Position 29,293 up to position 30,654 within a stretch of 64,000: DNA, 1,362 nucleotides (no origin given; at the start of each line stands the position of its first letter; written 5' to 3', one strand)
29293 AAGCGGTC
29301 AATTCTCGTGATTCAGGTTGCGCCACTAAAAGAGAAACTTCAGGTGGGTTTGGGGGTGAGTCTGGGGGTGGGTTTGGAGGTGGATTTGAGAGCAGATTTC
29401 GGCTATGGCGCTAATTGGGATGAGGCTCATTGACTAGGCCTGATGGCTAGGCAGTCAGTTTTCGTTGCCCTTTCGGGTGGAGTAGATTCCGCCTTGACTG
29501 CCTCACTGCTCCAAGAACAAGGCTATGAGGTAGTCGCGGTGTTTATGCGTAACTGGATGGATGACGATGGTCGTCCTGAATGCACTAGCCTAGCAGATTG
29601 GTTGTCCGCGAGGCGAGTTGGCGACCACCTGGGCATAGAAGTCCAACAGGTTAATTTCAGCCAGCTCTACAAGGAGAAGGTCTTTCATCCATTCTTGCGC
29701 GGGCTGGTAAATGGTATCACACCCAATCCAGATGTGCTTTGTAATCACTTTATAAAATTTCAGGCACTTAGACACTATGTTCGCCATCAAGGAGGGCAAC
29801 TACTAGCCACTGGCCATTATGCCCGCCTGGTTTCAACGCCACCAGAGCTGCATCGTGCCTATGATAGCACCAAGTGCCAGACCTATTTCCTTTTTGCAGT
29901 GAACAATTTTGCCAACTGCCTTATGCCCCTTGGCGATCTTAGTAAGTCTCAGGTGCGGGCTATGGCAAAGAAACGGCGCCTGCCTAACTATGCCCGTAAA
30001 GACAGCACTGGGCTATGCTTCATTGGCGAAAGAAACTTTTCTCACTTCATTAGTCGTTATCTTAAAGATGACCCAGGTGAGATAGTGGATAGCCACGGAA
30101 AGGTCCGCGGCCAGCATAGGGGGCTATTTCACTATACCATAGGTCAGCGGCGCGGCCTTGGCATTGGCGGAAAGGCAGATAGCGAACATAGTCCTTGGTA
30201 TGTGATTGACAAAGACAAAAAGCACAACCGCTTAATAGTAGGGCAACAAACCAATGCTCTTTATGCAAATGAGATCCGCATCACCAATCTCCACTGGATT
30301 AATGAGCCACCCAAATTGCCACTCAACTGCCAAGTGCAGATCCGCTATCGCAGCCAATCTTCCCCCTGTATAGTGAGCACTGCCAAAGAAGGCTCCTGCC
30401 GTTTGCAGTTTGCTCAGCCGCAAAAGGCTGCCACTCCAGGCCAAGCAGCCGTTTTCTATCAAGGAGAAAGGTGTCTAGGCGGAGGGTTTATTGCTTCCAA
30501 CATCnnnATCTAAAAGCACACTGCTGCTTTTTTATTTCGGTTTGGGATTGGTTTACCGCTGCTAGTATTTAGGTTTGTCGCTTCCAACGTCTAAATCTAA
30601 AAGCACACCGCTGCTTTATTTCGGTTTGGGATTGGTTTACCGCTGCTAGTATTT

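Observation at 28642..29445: Six tandem copies of the polA-stop / mnmA-start junction creating an array of decoy mnmA start codons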

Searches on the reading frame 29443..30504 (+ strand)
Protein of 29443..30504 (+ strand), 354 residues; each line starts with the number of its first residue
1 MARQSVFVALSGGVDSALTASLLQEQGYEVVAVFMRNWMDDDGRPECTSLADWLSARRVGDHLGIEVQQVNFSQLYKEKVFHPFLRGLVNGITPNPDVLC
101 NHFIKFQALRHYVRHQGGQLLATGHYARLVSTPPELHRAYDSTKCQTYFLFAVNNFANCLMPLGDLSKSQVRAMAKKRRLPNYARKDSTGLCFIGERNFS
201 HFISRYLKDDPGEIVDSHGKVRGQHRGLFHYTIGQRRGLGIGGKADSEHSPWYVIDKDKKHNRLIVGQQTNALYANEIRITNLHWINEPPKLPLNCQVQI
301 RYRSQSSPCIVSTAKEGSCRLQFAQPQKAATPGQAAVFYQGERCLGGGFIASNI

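Call 8: find_related_loci(query=window:29443-30504:+, collection=genome_contigs, flank=6000)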
Query window:29443-30504:+ (354 aa) in genome_contigs; peptide patterns used: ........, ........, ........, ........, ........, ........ (x = any residue, [..] = any of these).
599 stretches matched a pattern (row limit reached: there are more); 595 encode a relative of the query (tblastn E <= 1e-3); the best 80 are kept; 80 distinct loci.
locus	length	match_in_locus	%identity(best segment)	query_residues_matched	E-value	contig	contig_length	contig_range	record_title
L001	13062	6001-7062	48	3-350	4e-107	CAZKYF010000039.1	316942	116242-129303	MAG TPA_asm: uncultured Chromatiales bacterium isolate binchicken_co219_239 genome assembly, contig: k141_1091374, whole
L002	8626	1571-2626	48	6-350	8e-106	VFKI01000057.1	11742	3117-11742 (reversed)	MAG: Gammaproteobacteria bacterium isolate Bin_66_13 c_000001709728, whole genome shotgun sequence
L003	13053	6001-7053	48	6-350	2e-105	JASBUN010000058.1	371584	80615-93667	MAG: Gammaproteobacteria bacterium isolate BWSM_72 k141_1374439, whole genome shotgun sequence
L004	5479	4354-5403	46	6-352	2e-104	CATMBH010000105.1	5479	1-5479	MAG: uncultured Candidatus Marinimicrobia bacterium isolate SRR3965592_bin.12_MetaWRAP_v1.3_MAG genome assembly, contig:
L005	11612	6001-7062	47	4-352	6e-103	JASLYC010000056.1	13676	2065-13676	MAG: Gammaproteobacteria bacterium isolate ETNP2_MAG_37 c_000001083601, whole genome shotgun sequence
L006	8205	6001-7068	47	2-350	3e-102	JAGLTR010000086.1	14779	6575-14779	MAG: Gammaproteobacteria bacterium isolate RS_11_11 ZL20.bin.11.fa_86, whole genome shotgun sequence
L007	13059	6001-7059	47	6-350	4e-102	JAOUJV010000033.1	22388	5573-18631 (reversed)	MAG: Gammaproteobacteria bacterium isolate 8_1_Jan_SF_Bin19 8_1_Jan_SF_Bin19_scaffold_924_c1, whole genome shotgun seque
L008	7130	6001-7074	47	4-354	2e-101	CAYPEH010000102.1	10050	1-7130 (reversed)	MAG TPA_asm: uncultured Chromatiales bacterium isolate binchicken_co172_106 genome assembly, contig: NODE_6093_length_10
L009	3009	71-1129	48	6-350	1e-103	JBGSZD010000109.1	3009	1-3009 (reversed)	MAG: Thiobacillus sp. isolate JTS-AC490 k141_4454336, whole genome shotgun sequence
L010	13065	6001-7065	48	6-352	1e-100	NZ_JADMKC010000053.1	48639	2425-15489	MAG: Thiobacillus sp. isolate MAG_77 NODE_646_length_48639_cov_94.695373, whole genome shotgun sequence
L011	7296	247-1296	47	6-350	1e-100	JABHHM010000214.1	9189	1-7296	MAG: Methylococcales bacterium isolate SI037_bin4 k141_753663, whole genome shotgun sequence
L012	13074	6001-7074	45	4-354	5e-100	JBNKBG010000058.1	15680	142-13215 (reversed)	MAG: Thiohalomonadaceae bacterium isolate F2.bin.13.strict NODE_58_length_15680_cov_10.309171, whole genome shotgun sequ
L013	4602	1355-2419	46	6-353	2e-100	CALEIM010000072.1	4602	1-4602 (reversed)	MAG TPA_asm: uncultured Wenzhouxiangella sp. isolate SRR6425777_bin.9_CONCOCT_v1.1_MAG genome assembly, contig: ERZ17674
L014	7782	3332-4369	47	6-350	3e-99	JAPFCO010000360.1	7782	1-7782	MAG: Pseudogracilibacillus sp. isolate bin_1_DannyCat k141_110176, whole genome shotgun sequence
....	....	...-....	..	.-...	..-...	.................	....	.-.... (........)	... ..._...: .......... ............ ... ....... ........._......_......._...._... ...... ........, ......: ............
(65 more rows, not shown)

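Call 9: find_encoding_contigs(protein=window:29443-30504:+, flank=10000, max_places=10)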
Protein window:29443-30504:+ (354 aa): no gene with exactly this product is on record in the collection.

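Call 10: find_homologous_proteins(query=window:29443-30504:+)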
Query window:29443-30504:+ (354 aa): 8000 proteins with E <= 0.001 among 8000 candidates; the best 120 are listed.
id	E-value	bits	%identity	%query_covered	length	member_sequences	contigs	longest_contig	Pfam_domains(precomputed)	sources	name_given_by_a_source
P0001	1.1e-217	740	89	100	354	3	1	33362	PF20259.4,PF03054.23,PF20258.5,PF02540.24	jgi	-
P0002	3.6e-210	715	87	100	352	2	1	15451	PF00733.28,PF20259.4,PF03054.23,PF20258.5,PF02540.24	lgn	-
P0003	2.2e-172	591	78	90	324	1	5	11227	PF20259.4,PF03054.23,PF20258.5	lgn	-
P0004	7.2e-162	556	67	99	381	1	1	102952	PF20259.4,PF03054.23,PF20258.5,PF02540.24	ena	-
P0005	2.0e-149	516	62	99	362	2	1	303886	PF20259.4,PF03054.23,PF20258.5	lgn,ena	-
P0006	1.6e-147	509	62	99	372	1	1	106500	PF20259.4,PF03054.23,PF20258.5,PF02540.24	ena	-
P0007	1.2e-131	457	56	98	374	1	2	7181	PF20259.4,PF03054.23,PF06508.20,PF20258.5,PF02540.24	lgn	-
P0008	7.3e-130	451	57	99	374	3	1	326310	PF20259.4,PF03054.23,PF20258.5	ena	-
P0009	1.9e-129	450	57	98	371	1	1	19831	PF20259.4,PF03054.23,PF20258.5,PF02540.24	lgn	-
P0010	1.7e-128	447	56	98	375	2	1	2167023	PF20259.4,PF03054.23,PF20258.5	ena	-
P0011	1.1e-127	444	56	97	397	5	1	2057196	PF20259.4,PF03054.23,PF20258.5,PF02540.24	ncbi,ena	-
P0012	1.9e-127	443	56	97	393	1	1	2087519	PF20259.4,PF03054.23,PF20258.5,PF02540.24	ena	-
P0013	1.9e-127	443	56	97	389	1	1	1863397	PF20259.4,PF03054.23,PF20258.5,PF02540.24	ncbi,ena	-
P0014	1.2e-123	431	55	99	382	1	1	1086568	PF20259.4,PF03054.23,PF20258.5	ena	-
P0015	1.1e-121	424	53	97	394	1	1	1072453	PF20259.4,PF03054.23,PF20258.5,PF02540.24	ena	-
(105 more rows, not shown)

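Call 11: find_encoding_contigs(protein=P0001, flank=6000, max_places=4)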
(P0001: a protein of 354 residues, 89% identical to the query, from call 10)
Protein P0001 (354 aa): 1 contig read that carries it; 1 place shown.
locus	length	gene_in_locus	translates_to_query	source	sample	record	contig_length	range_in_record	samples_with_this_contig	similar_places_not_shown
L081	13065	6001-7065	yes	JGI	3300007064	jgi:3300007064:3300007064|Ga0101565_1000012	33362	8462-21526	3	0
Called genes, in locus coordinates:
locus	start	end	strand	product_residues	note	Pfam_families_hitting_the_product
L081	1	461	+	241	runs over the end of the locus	PF01578:Cytochrom_C_asm, PF27518:CcmC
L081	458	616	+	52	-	PF04995:CcmD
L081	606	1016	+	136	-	PF03100:CcmE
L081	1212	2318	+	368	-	PF01297:ZnuA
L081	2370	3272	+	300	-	PF00288:GHMP_kinases_N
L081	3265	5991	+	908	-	PF02739:5_3_exonuc_N, PF01367:5_3_exonuc, PF01612:DNA_pol_A_exo1, PF00476:DNA_pol_A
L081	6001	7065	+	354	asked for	PF02540:NAD_synthase (faint), PF03054:tRNA_Me_trans, PF20259:tRNA_Me_trans_M, PF20258:tRNA_Me_trans_C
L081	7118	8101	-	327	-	PF03567:Sulfotransfer_2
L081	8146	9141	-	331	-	PF03567:Sulfotransfer_2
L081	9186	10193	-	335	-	PF03567:Sulfotransfer_2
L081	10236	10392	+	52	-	-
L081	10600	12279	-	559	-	-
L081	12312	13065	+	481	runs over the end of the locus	PF13520:AA_permease_2, PF00324:AA_permease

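Call 12: find_encoding_contigs(protein=P0002, flank=6000, max_places=4)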
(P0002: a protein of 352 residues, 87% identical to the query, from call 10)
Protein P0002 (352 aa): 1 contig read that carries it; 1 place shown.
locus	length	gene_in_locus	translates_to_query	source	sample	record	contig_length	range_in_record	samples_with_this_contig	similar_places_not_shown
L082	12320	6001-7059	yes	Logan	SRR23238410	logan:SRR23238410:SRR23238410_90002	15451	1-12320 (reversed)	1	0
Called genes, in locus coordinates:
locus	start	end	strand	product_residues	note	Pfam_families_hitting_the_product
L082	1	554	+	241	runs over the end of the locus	PF01578:Cytochrom_C_asm, PF27518:CcmC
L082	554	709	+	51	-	PF04995:CcmD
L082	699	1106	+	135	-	PF03100:CcmE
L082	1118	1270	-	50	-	-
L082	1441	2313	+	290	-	PF01297:ZnuA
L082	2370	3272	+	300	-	PF00288:GHMP_kinases_N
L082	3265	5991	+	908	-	PF02739:5_3_exonuc_N, PF01367:5_3_exonuc, PF01612:DNA_pol_A_exo1, PF00476:DNA_pol_A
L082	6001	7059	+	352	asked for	PF00733:Asn_synthase (weak), PF02540:NAD_synthase (faint), PF03054:tRNA_Me_trans, PF20259:tRNA_Me_trans_M, PF20258:tRNA_Me_trans_C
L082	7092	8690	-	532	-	-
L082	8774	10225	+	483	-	PF13520:AA_permease_2, PF00324:AA_permease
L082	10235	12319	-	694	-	?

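Call 13: find_encoding_contigs(protein=P0003, flank=6000, max_places=6)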
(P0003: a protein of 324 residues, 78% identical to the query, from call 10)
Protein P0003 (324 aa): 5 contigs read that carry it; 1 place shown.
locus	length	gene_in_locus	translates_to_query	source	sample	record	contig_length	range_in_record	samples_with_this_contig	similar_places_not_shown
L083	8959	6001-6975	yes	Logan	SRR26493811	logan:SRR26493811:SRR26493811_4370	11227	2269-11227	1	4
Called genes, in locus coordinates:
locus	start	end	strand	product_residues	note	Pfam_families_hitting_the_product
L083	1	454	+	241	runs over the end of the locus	PF01578:Cytochrom_C_asm, PF27518:CcmC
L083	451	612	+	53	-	PF04995:CcmD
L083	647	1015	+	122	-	PF03100:CcmE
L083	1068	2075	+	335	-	-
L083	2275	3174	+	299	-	PF00288:GHMP_kinases_N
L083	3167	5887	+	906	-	PF02739:5_3_exonuc_N, PF01367:5_3_exonuc, PF01612:DNA_pol_A_exo1, PF00476:DNA_pol_A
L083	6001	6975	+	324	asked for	PF03054:tRNA_Me_trans, PF20259:tRNA_Me_trans_M, PF20258:tRNA_Me_trans_C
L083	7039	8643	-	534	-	-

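Call 18: find_encoding_contigs(protein=P0004, flank=6000, max_places=3)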
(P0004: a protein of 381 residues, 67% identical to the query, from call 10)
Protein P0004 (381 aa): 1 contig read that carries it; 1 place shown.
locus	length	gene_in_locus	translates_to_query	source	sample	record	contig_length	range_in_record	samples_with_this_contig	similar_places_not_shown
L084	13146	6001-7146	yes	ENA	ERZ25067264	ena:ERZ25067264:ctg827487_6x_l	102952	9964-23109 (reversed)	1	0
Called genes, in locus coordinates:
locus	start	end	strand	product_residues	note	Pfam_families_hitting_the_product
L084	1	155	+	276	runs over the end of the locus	PF03602:Cons_hypoth95 (faint), PF01555:N6_N4_Mtase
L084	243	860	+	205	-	-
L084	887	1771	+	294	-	PF01297:ZnuA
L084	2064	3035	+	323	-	PF00288:GHMP_kinases_N, PF08544:GHMP_kinases_C (weak)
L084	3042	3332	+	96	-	PF02739:5_3_exonuc_N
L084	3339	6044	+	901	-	PF02739:5_3_exonuc_N, PF01367:5_3_exonuc, PF01612:DNA_pol_A_exo1, PF00476:DNA_pol_A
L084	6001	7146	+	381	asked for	PF02540:NAD_synthase (faint), PF03054:tRNA_Me_trans, PF20259:tRNA_Me_trans_M, PF20258:tRNA_Me_trans_C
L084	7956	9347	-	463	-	PF00171:Aldedh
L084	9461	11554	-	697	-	PF04851:ResIII (weak)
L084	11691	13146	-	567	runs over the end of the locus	PF02086:MethyltransfD12 (faint), PF01555:N6_N4_Mtase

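Call 19: find_encoding_contigs(protein=P0005, flank=6000, max_places=3)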
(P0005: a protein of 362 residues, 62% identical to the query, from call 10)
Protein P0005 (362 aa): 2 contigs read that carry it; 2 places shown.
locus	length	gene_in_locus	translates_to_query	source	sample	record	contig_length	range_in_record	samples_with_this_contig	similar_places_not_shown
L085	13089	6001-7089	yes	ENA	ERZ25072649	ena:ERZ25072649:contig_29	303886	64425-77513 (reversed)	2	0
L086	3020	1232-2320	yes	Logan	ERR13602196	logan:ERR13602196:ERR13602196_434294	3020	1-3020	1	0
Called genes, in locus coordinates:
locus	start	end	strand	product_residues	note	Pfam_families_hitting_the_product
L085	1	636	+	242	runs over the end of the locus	PF01578:Cytochrom_C_asm, PF27518:CcmC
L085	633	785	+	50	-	PF04995:CcmD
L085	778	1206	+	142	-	PF03100:CcmE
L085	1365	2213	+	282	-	PF01297:ZnuA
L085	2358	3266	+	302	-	PF00288:GHMP_kinases_N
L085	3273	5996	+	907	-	PF02739:5_3_exonuc_N, PF01367:5_3_exonuc, PF01612:DNA_pol_A_exo1 (weak), PF00476:DNA_pol_A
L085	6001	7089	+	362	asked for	PF03054:tRNA_Me_trans, PF20259:tRNA_Me_trans_M, PF20258:tRNA_Me_trans_C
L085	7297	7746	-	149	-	PF08238:Sel1 (weak)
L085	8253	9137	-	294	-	PF00288:GHMP_kinases_N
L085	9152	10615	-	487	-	PF07690:MFS_1, PF13000:Acatn (faint)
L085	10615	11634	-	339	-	PF02826:2-Hacid_dh_C, PF03446:NAD_binding_2 (faint), PF03807:F420_oxidored (weak), PF07991:KARI_N, PF01450:KARI_C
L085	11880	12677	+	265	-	PF05531:NPV_P10 (faint), PF07889:DUF1664 (faint), PF08702:Fib_alpha (faint), PF01519:DUF16 (faint), PF19220:Rod_CreS (weak)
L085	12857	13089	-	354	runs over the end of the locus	PF00448:SRP54, PF02492:cobW (faint), PF13604:AAA_30 (weak)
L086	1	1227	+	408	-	?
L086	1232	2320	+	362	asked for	PF03054:tRNA_Me_trans, PF20259:tRNA_Me_trans_M, PF20258:tRNA_Me_trans_C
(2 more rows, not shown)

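Call 52: search_protein_families(library=pfam, proteins=[window:29443-30504:+], max_evalue=0.01)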
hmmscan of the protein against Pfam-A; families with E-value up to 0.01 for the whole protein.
window:29443-30504:+ (354 aa): 7 families
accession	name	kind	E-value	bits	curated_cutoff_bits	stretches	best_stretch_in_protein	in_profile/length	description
PF03054.22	tRNA_Me_trans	-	1.2e-63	214.9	20.6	1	5-195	2-201/202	tRNA methyl transferase HUP domain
PF20258.4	tRNA_Me_trans_C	-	7.2e-24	84.4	20.6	1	276-350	2-77/77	Aminomethyltransferase beta-barrel domain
PF20259.3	tRNA_Me_trans_M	-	3.3e-22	78.3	27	1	201-268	2-66/66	tRNA methyl transferase PRC-barrel domain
PF02540.23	NAD_synthase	-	1.8e-05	24.5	21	1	4-76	19-85/242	NAD synthase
PF00733.27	Asn_synthase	-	0.00024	21.3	21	1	2-73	16-80/354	Asparagine synthase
PF06508.19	QueC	-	0.00052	20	22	1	7-195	3-186/210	Queuosine biosynthesis protein QueC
PF02568.20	ThiI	-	0.0011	19.1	20.5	1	5-54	5-56/197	Thiamine biosynthesis protein (ThiI)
